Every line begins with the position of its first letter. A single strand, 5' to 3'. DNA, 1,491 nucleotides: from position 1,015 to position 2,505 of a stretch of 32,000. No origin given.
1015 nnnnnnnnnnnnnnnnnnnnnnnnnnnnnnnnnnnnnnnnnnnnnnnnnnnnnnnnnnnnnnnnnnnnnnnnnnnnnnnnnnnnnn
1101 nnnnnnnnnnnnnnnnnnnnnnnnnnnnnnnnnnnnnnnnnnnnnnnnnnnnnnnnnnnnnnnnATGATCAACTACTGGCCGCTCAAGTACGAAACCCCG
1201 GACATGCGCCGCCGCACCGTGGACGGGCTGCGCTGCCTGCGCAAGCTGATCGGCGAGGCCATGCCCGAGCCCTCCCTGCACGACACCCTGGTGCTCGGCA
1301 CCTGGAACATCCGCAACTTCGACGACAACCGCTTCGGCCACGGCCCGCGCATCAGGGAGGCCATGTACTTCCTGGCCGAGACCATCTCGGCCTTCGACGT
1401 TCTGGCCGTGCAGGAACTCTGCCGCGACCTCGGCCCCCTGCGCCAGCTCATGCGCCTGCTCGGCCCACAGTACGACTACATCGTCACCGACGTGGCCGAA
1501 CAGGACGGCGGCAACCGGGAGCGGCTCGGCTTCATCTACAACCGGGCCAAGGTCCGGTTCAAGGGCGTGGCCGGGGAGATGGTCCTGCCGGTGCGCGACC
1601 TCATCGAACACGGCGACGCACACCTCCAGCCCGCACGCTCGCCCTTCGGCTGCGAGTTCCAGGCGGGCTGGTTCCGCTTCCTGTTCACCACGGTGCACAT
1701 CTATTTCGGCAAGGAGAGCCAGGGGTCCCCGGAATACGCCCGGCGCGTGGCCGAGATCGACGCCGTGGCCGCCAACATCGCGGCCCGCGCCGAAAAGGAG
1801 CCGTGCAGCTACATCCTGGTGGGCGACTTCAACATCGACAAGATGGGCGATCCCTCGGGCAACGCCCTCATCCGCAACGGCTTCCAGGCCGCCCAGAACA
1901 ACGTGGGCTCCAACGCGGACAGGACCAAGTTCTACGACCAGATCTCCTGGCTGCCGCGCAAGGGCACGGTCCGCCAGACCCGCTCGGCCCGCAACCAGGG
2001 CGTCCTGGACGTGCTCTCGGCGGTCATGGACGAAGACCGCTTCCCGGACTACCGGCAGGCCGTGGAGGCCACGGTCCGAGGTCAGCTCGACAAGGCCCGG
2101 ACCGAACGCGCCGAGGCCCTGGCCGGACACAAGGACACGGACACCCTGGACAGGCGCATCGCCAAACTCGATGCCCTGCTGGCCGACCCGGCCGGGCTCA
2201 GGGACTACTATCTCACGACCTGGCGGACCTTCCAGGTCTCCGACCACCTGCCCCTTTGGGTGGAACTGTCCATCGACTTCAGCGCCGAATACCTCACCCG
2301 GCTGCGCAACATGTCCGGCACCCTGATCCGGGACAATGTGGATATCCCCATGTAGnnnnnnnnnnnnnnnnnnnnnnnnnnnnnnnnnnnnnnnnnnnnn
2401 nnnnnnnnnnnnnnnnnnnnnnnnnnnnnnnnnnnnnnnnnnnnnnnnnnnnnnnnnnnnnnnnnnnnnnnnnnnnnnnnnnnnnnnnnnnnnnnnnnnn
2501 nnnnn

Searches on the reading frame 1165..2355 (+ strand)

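Call 90: search_protein_families(library=pfam, proteins=[window:1165-2355:+], max_evalue=0.00001)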
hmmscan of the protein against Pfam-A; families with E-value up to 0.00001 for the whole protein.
window:1165-2355:+ (396 aa): 1 family
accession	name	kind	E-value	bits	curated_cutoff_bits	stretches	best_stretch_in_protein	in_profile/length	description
PF03372.29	Exo_endo_phos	-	1.7e-07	31.7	24.5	1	45-255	1-174/225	Endonuclease/Exonuclease/phosphatase family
